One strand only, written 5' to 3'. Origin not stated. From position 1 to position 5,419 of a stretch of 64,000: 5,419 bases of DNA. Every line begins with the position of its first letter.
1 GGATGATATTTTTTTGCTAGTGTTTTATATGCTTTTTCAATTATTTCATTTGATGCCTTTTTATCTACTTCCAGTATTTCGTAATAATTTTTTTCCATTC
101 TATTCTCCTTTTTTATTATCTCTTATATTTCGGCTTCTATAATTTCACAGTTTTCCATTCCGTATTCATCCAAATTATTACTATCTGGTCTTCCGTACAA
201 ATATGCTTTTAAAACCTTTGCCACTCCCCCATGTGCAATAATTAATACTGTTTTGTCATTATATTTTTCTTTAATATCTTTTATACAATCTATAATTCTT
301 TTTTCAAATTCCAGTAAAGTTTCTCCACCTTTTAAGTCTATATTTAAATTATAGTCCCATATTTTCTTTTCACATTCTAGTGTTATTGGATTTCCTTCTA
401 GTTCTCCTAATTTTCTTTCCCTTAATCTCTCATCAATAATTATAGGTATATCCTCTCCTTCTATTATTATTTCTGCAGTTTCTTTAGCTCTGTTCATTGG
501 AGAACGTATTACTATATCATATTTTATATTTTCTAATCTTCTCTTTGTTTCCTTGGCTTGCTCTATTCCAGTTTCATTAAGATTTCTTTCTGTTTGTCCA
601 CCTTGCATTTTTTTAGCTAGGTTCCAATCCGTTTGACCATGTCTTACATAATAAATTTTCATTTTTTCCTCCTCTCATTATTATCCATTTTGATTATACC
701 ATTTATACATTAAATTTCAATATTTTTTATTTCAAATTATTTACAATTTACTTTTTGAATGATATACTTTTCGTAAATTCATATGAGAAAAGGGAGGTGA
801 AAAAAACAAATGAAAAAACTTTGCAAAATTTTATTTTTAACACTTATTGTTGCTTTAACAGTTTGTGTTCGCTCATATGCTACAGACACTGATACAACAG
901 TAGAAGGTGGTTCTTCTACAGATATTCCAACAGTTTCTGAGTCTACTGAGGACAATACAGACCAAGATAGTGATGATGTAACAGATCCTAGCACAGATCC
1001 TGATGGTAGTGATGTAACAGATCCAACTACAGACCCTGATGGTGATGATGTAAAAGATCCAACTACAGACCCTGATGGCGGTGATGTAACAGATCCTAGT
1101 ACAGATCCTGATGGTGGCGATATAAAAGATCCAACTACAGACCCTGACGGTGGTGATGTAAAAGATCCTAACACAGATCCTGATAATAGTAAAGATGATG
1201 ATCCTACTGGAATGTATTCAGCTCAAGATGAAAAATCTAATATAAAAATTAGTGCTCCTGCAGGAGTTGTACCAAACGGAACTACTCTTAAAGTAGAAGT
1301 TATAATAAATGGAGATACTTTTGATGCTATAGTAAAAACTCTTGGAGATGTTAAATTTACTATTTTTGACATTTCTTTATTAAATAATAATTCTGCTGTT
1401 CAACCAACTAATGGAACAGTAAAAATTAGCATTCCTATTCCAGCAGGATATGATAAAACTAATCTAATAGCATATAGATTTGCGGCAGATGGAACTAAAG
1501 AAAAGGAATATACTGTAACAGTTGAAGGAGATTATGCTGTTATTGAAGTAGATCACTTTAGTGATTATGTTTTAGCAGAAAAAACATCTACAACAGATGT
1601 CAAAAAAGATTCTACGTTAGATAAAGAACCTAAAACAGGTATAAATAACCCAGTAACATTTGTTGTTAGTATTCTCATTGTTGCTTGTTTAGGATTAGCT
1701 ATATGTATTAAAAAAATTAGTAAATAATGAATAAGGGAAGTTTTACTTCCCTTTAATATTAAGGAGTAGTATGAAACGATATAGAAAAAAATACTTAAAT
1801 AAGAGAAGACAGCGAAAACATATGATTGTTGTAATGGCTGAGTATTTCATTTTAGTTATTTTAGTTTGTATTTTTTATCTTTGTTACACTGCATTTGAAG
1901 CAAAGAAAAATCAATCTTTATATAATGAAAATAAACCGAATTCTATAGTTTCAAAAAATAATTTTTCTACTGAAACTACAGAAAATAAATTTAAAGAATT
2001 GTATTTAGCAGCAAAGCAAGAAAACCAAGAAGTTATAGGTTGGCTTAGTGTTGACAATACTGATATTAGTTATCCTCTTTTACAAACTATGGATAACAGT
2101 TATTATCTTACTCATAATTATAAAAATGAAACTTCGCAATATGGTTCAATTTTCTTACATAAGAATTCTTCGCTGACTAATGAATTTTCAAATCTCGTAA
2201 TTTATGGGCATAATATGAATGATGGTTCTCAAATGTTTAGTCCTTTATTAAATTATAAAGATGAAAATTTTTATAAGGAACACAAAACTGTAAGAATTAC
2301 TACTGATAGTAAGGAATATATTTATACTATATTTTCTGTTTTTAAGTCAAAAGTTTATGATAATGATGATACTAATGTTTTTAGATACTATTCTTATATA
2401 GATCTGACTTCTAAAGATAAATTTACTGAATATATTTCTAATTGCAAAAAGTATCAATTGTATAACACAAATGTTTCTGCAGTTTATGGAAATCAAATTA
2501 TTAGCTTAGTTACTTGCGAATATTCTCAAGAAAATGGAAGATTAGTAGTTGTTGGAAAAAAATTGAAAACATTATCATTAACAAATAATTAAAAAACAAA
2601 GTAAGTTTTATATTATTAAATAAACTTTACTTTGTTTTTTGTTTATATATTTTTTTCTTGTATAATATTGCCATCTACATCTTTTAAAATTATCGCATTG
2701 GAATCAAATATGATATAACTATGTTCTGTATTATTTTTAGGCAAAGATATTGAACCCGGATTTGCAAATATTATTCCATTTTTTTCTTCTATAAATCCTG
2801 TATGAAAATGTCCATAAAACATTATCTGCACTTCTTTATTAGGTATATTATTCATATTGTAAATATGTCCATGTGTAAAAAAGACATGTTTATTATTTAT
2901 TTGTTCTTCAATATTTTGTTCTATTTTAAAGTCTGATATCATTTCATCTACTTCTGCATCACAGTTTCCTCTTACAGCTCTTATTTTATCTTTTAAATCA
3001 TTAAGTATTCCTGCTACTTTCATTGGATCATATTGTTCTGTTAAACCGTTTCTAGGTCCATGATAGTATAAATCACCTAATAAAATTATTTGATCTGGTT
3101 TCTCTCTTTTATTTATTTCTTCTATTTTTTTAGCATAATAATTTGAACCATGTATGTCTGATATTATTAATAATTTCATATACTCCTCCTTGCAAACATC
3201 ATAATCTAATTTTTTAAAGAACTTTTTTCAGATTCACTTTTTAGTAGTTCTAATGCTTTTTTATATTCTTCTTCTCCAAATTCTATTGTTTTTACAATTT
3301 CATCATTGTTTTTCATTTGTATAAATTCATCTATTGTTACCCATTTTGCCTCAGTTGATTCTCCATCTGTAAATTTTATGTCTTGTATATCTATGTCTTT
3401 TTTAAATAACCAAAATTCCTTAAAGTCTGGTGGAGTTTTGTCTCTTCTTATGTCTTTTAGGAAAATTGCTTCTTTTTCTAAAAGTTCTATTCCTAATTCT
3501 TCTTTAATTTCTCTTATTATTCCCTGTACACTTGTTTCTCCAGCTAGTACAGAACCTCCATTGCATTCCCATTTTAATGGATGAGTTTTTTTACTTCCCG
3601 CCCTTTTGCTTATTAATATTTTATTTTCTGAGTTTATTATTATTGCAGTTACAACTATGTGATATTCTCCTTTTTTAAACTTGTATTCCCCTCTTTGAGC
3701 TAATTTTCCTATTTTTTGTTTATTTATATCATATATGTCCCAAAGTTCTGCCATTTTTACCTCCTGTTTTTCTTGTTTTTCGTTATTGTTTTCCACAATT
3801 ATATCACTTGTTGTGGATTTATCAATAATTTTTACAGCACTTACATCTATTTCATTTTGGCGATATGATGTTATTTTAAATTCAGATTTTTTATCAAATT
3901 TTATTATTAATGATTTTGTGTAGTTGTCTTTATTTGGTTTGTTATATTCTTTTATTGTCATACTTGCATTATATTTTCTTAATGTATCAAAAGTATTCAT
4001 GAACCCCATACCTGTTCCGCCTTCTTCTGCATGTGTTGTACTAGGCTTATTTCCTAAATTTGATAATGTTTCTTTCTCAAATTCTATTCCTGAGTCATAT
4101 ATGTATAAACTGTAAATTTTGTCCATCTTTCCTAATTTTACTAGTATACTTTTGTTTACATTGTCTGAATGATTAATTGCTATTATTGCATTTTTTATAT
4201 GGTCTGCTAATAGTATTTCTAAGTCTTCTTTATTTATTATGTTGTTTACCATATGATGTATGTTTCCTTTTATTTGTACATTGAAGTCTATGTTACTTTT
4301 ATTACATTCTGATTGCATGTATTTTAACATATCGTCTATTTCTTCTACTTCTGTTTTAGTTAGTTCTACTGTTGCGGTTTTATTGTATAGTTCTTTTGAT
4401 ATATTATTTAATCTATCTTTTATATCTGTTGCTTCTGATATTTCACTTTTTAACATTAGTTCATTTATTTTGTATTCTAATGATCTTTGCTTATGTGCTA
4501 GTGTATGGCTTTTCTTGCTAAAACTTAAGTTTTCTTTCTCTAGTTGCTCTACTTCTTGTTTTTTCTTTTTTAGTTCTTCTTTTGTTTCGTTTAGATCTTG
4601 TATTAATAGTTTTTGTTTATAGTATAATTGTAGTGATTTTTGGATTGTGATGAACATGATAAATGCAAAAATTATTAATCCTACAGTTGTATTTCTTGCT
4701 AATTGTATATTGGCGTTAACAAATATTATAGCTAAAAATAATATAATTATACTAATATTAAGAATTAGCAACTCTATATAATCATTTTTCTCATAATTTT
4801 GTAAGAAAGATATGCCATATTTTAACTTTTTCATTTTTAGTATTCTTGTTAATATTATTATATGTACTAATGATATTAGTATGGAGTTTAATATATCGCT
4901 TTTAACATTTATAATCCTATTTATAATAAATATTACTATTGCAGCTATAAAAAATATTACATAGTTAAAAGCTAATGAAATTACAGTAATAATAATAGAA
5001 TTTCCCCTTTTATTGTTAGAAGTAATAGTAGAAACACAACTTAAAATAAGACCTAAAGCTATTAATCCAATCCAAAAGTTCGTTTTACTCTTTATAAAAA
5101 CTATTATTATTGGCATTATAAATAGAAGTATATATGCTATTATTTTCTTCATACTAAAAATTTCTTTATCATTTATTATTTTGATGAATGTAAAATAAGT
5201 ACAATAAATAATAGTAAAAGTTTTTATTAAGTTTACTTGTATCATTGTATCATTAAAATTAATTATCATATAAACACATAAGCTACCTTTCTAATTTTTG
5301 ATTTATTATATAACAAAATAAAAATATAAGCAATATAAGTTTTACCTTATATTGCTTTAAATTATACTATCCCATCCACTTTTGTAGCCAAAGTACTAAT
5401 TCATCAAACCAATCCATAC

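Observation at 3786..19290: Identical 19-nt extended -10 motif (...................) upstream of three minus-strand genes: a small regulon of Nudix and nucleotide-metabolism genes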

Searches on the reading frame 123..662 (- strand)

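Call 6: search_protein_families(library=pfam, proteins=[window:123-662:-], max_evalue=0.01)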
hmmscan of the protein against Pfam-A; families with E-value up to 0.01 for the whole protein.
window:123-662:- (179 aa): 2 families
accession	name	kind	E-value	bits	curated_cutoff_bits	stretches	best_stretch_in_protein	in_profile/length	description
PF00300.27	His_Phos_1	-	3.1e-43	148.2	21.7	1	3-178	1-180/194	Histidine phosphatase superfamily (branch 1)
PF22128.2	Alp7A_like_C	-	0.0081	16.4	22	0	114-155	92-133/156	Alp7A C-terminal domain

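Call 85: search_protein_families(library=ncbifam, proteins=[window:123-662:-], max_evalue=0.001)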
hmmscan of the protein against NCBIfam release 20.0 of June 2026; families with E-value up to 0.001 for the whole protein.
window:123-662:- (179 aa): 20 families
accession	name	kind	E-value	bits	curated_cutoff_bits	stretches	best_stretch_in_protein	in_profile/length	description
TIGR03162.1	ribazole_cobC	equivalog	4e-33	114.3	162.9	1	3-162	1-162/176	alpha-ribazole phosphatase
NF038349.1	dPGM_arch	equivalog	1.6e-25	90.1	225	1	4-155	2-148/194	2,3-diphosphoglycerate-dependent phosphoglycerate mutase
NF009994.0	PRK13463.1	equivalog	5.8e-25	88.3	277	1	3-168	5-175/203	phosphoserine phosphatase 1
NF011580.0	PRK15004.1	equivalog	5.9e-24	85.2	250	1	1-160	1-165/203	adenosylcobalamin/alpha-ribazole phosphatase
NF002901.0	PRK03482.1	equivalog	4.9e-23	81.9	261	1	2-174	3-179/215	2,3-diphosphoglycerate-dependent phosphoglycerate mutase GpmB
TIGR03848.1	MSMEG_4193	subfamily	8.5e-23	80.9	203.85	1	5-157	4-165/204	MSMEG_4193 family putative phosphomutase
NF045917.1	PhserinePhPspA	equivalog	8.5e-20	71.3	350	1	1-152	2-158/211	phosphoserine phosphatase PspA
NF005567.0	PRK07238.1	equivalog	1.2e-19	70.9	326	1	3-146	180-328/378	bifunctional RNase H/acid phosphatase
NF002339.0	PRK01295.1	equivalog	2.7e-17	62.9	316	1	5-151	7-165/206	2,3-bisphosphoglycerate-dependent phosphoglycerate mutase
TIGR01258.1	pgm_1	subfamily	4.4e-14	52.5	81.7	1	2-91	2-95/245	2,3-bisphosphoglycerate-dependent phosphoglycerate mutase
NF010716.0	PRK14118.1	equivalog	2.2e-13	50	409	1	1-91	1-95/227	2,3-diphosphoglycerate-dependent phosphoglycerate mutase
NF010717.0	PRK14119.1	equivalog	4.6e-13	49.3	378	1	2-90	3-95/228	2,3-diphosphoglycerate-dependent phosphoglycerate mutase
NF009993.0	PRK13462.1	equivalog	6.1e-13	48.9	226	1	3-150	8-153/203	acid phosphatase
NF010713.0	PRK14115.1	equivalog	5.3e-12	45.6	305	1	2-90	3-95/248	2,3-diphosphoglycerate-dependent phosphoglycerate mutase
NF010714.0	PRK14116.1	equivalog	7.9e-12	45.2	401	1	2-93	3-98/229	2,3-diphosphoglycerate-dependent phosphoglycerate mutase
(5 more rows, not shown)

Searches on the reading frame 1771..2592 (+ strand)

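Call 6: search_protein_families(library=pfam, proteins=[window:1771-2592:+], max_evalue=0.01)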
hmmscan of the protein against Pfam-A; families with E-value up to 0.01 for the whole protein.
window:1771-2592:+ (273 aa): 1 family
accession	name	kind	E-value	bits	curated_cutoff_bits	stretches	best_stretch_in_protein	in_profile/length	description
PF04203.18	Sortase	-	5.9e-14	52.3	26.6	1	92-264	1-124/125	Sortase domain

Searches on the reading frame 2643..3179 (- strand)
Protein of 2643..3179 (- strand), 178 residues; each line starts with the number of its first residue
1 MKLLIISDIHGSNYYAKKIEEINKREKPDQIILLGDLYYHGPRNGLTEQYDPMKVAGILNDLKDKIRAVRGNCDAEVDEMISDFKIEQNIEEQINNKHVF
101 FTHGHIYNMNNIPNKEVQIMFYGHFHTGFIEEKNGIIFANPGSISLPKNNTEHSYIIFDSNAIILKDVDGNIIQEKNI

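Call 6: search_protein_families(library=pfam, proteins=[window:2643-3179:-], max_evalue=0.01)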
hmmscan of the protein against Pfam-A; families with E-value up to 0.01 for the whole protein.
window:2643-3179:- (178 aa): 3 families
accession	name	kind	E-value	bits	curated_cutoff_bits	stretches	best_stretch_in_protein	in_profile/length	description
PF12850.12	Metallophos_2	-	2.3e-24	86.6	27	1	1-160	1-151/154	Calcineurin-like phosphoesterase superfamily domain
PF00149.33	Metallophos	-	4e-12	47.4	21.5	1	1-114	1-125/191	Calcineurin-like phosphoesterase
PF18688.6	DUF5638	-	0.0019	19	39.8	1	71-161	10-99/104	Family of unknown function (DUF5638)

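Call 85: search_protein_families(library=ncbifam, proteins=[window:2643-3179:-], max_evalue=0.001)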
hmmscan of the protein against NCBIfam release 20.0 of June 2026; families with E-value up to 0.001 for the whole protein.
window:2643-3179:- (178 aa): 3 families
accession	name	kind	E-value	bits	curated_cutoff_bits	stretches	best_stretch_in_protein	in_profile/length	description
NF006988.0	PRK09453.1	equivalog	6.9e-57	192.2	117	1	1-175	1-177/183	phosphodiesterase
TIGR00040.1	yfcE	subfamily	9.5e-27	94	56.25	1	1-161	1-151/158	YfcE family phosphodiesterase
TIGR04123.1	P_estr_lig_assc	hypoth_equivalog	1.7e-05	24.3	150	1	18-128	55-153/207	ligase-associated DNA damage response endonuclease PdeM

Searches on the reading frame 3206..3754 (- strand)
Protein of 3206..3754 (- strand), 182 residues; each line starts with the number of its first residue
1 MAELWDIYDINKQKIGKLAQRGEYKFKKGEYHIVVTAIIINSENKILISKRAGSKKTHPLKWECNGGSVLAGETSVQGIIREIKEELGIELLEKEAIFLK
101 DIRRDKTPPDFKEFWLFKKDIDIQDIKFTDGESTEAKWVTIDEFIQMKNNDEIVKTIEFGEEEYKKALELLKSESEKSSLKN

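Call 72: find_homologous_proteins(query=window:3206-3754:-, max_evalue=1e-10)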
Query window:3206-3754:- (182 aa): 935 proteins with E <= 1e-10 among 1119 candidates; the best 120 are listed.
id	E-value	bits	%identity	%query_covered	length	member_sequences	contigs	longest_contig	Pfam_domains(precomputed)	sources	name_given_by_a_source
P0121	1.7e-107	375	97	100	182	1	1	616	PF00293.35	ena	-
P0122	2.7e-86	306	79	96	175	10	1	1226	PF00293.35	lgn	-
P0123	1.0e-81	291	75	94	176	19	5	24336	PF00293.35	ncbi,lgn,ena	-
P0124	3.2e-81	289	75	94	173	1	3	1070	PF00293.35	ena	-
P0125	3.4e-81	289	74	95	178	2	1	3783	PF00293.35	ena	-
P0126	8.0e-81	288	76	94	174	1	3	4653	PF00293.35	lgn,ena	-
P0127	1.1e-78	281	75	96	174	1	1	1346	PF00293.35,PF14815.13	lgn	-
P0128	8.6e-78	278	73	94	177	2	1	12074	PF00293.35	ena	-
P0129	1.2e-74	268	69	96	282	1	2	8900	PF00293.35,PF00719.25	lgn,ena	-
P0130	3.2e-74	266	72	93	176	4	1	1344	PF00293.35,PF14815.13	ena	-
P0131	5.0e-74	266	72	93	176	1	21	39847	PF00293.35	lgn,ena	-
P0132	6.5e-74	265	72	93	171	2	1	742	PF00293.35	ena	-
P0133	1.4e-73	264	70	93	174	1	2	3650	PF00293.35,PF14815.13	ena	-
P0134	1.8e-73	264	69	96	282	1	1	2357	PF00293.35,PF00719.25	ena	-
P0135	2.0e-73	264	72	93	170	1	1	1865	PF00293.35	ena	-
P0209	6.4e-71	256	68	96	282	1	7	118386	PF00293.35,PF00719.25,PF14815.13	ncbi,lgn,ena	-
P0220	9.3e-71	255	69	97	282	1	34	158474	PF00293.35,PF00719.25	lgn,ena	-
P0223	1.3e-70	255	68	93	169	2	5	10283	PF00293.35,PF14815.13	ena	-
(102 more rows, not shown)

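Call 73: find_encoding_contigs(protein=P0131, flank=4000, max_places=3)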
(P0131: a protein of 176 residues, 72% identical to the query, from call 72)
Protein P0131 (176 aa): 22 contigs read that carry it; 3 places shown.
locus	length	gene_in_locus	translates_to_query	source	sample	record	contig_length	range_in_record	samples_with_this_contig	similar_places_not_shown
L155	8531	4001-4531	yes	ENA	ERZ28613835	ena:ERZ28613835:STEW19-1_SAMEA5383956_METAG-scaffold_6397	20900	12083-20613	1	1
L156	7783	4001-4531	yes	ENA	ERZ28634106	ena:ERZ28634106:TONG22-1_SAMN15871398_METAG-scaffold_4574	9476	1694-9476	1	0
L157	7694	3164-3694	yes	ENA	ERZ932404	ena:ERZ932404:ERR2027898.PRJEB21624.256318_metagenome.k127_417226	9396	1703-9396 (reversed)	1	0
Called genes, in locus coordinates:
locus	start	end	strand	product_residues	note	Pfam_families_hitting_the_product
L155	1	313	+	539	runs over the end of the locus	PF14461:Prok-E2_B, PF00899:ThiF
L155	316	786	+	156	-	PF14464:Prok-JAB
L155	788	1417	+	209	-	PF18153:Cap15_CD_rec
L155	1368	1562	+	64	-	-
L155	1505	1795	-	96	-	-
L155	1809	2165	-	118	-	PF14198:TnpV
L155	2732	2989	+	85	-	PF13395:HNH_4 (weak)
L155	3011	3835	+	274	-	PF18165:pP_pnuc_1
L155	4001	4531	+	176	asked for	PF00293:NUDIX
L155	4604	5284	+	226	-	PF04140:ICMT, PF04191:PEMT, PF01222:ERG4_ERG24 (weak)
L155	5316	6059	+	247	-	PF00583:Acetyltransf_1 (weak), PF13673:Acetyltransf_10 (faint), PF13508:Acetyltransf_7 (weak), PF14268:YoaP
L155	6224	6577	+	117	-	-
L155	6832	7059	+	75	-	-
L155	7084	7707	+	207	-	-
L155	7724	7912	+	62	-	-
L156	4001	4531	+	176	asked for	PF00293:NUDIX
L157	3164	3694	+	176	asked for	PF00293:NUDIX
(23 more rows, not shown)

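Call 74: find_encoding_contigs(protein=P0223, flank=4000, max_places=2)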
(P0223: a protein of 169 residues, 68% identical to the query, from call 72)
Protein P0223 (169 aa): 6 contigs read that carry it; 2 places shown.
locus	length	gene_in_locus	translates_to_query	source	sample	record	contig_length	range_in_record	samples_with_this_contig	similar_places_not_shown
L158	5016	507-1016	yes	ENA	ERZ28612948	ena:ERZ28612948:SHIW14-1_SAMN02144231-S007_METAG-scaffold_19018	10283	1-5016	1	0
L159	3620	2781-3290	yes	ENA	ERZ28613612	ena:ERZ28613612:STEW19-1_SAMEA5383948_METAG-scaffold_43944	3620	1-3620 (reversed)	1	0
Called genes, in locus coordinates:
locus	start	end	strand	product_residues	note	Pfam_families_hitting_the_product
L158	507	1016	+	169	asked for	PF00293:NUDIX, PF14815:NUDIX_4 (weak)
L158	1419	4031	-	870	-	PF00690:Cation_ATPase_N, PF00122:E1-E2_ATPase, PF00702:Hydrolase, PF13246:Cation_ATPase, PF00689:Cation_ATPase_C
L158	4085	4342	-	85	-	PF12637:TSCPD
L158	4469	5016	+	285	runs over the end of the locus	PF13367:PrsW-protease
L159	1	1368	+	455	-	?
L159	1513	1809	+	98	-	-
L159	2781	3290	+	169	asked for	PF00293:NUDIX, PF14815:NUDIX_4 (weak)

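Call 75: find_encoding_contigs(protein=P0220, flank=4000, max_places=3)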
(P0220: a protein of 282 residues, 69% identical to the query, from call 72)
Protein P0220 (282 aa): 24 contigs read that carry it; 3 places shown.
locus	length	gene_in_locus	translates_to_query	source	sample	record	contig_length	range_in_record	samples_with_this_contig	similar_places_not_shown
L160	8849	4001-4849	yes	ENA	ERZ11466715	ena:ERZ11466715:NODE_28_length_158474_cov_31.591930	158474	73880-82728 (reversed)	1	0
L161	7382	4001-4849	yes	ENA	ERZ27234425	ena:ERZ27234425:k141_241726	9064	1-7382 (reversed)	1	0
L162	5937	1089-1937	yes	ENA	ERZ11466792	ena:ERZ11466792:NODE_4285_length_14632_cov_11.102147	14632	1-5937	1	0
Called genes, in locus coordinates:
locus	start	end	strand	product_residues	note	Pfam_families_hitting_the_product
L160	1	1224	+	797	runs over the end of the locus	-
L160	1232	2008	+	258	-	-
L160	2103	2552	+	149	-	-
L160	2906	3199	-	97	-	-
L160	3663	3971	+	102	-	-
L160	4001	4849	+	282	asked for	PF00293:NUDIX, PF00719:Pyrophosphatase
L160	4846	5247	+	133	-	PF00293:NUDIX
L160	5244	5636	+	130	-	PF04266:ASCH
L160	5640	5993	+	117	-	PF00462:Glutaredoxin (weak), PF03960:ArsC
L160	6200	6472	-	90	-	PF20648:DUF6809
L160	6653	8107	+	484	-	PF12161:HsdM_N, PF02384:N6_Mtase, PF01170:UPF0020, PF20473:MmeI_Mtase (faint), PF07669:Eco57I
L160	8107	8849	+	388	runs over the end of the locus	PF01420:Methylase_S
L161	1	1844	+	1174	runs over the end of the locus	?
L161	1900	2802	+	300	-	PF19952:DUF6414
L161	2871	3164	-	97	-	-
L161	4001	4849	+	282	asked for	PF00293:NUDIX, PF00719:Pyrophosphatase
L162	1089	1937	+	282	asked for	PF00293:NUDIX, PF00719:Pyrophosphatase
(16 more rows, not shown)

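Call 76: find_encoding_contigs(protein=P0209, flank=4000, max_places=2)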
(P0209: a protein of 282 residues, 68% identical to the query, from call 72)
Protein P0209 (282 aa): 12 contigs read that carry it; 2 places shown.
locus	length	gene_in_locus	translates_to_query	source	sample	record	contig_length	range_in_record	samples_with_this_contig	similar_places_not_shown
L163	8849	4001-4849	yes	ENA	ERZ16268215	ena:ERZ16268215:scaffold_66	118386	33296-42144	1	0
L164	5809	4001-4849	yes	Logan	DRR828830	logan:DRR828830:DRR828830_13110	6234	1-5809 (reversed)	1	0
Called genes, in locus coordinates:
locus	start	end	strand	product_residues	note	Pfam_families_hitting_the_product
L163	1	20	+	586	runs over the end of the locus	PF00145:DNA_methylase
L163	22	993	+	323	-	PF13391:HNH_2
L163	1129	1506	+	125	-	-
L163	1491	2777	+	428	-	PF19614:DUF6119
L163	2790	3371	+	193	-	-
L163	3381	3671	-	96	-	-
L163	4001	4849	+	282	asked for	PF00293:NUDIX, PF14815:NUDIX_4 (weak), PF00719:Pyrophosphatase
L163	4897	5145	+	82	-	PF14542:Acetyltransf_CG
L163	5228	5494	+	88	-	PF13412:HTH_24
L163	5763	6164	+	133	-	PF00293:NUDIX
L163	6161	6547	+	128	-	PF04266:ASCH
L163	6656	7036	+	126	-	PF01880:Desulfoferrodox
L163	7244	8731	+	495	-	PF01266:DAO, PF07992:Pyr_redox_2 (faint), PF13450:NAD_binding_8 (weak), PF13738:Pyr_redox_3 (faint), PF01593:Amino_oxidase (faint), PF00355:Rieske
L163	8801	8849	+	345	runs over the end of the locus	PF03734:YkuD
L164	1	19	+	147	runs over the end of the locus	?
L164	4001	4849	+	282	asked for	PF00293:NUDIX, PF14815:NUDIX_4 (weak), PF00719:Pyrophosphatase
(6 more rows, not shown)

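Call 85: search_protein_families(library=ncbifam, proteins=[window:3206-3754:-], max_evalue=0.001)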
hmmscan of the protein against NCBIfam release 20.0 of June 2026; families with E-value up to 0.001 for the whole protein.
window:3206-3754:- (182 aa): 18 families
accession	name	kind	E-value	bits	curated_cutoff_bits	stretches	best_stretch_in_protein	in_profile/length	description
NF006530.0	PRK08999.1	equivalog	5.8e-13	48.6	245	1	34-95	8-68/315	Nudix family hydrolase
TIGR00586.1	mutt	equivalog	4e-12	46.3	97.9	1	34-96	7-68/129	8-oxo-dGTP diphosphatase MutT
NF007834.0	PRK10546.1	equivalog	3.2e-10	39.9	156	1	33-91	4-61/135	pyrimidine (deoxy)nucleoside triphosphate diphosphatase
NF002995.0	PRK03759.1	equivalog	3.2e-10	39.9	127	1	11-150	15-156/185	isopentenyl-diphosphate Delta-isomerase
NF008044.0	PRK10776.1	equivalog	2.3e-09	37.2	148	1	34-97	6-68/130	8-oxo-dGTP diphosphatase MutT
NF012016.0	PRK15472.1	equivalog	6e-09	35.7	95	1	34-157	6-135/141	nucleoside triphosphatase NudI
NF001938.0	PRK00714.1-5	equivalog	3e-08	33.2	116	1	26-91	7-76/172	RNA pyrophosphohydrolase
NF041653.1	Nud_hyd_Meth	equivalog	7.5e-08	32.3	300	1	19-143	15-137/170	Nudix hydrolase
NF006961.0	PRK09438.1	equivalog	1.6e-06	27.6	103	1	35-105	11-76/151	dihydroneopterin triphosphate diphosphatase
NF001937.0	PRK00714.1-4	equivalog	3.3e-06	26.8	139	1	30-91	6-62/161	RNA pyrophosphohydrolase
NF011922.0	PRK15393.1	equivalog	4.7e-06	26.4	152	1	6-90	14-97/182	NUDIX hydrolase YfcD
NF001299.0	PRK00241.1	equivalog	1e-05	25.1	158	0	38-91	138-190/263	NAD(+) diphosphatase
NF001936.0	PRK00714.1-3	equivalog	1.3e-05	25.1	118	1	29-102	4-77/155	RNA pyrophosphohydrolase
NF001935.0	PRK00714.1-2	equivalog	2.9e-05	23.7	259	1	31-90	7-61/183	RNA pyrophosphohydrolase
TIGR02150.1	IPP_isom_1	equivalog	3.4e-05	23.8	105.8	1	12-149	8-145/159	isopentenyl-diphosphate delta-isomerase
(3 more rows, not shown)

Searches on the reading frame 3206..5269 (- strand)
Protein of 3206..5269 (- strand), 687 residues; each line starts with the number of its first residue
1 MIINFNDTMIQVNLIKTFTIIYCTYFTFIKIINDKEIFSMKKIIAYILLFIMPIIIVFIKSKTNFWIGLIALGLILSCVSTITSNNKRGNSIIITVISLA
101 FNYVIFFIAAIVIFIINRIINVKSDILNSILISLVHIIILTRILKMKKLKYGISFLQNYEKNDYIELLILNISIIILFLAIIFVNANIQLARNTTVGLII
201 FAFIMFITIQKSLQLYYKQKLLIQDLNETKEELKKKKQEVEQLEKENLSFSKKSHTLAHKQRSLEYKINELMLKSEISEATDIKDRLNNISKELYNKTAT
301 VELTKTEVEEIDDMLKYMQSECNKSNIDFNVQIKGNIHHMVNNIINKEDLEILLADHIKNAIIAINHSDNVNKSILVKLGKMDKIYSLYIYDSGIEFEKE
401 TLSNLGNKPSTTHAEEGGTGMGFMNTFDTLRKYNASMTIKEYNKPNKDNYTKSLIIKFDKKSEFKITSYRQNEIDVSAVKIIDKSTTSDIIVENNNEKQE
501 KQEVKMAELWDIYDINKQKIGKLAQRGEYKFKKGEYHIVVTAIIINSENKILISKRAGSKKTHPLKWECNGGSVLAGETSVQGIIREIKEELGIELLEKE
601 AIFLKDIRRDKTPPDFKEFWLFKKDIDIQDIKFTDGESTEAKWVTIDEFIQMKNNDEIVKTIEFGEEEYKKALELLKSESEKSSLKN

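Call 6: search_protein_families(library=pfam, proteins=[window:3206-5269:-], max_evalue=0.01)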
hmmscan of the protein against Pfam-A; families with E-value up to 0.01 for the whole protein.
window:3206-5269:- (687 aa): 4 families
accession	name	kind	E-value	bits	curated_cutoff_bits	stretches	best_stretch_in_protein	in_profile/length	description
PF00293.34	NUDIX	-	1.5e-14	54.6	21.1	1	536-653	2-121/134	NUDIX domain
PF02518.31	HATPase_c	-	0.00024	21.9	26.4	1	348-442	4-94/111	Histidine kinase-, DNA gyrase B-, and HSP90-like ATPase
PF10966.13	DUF2768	-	0.0035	18.2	23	1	64-116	1-53/58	Protein of unknown function (DUF2768)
PF14815.12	NUDIX_4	-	0.0041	17.3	35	0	541-597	2-54/113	NUDIX domain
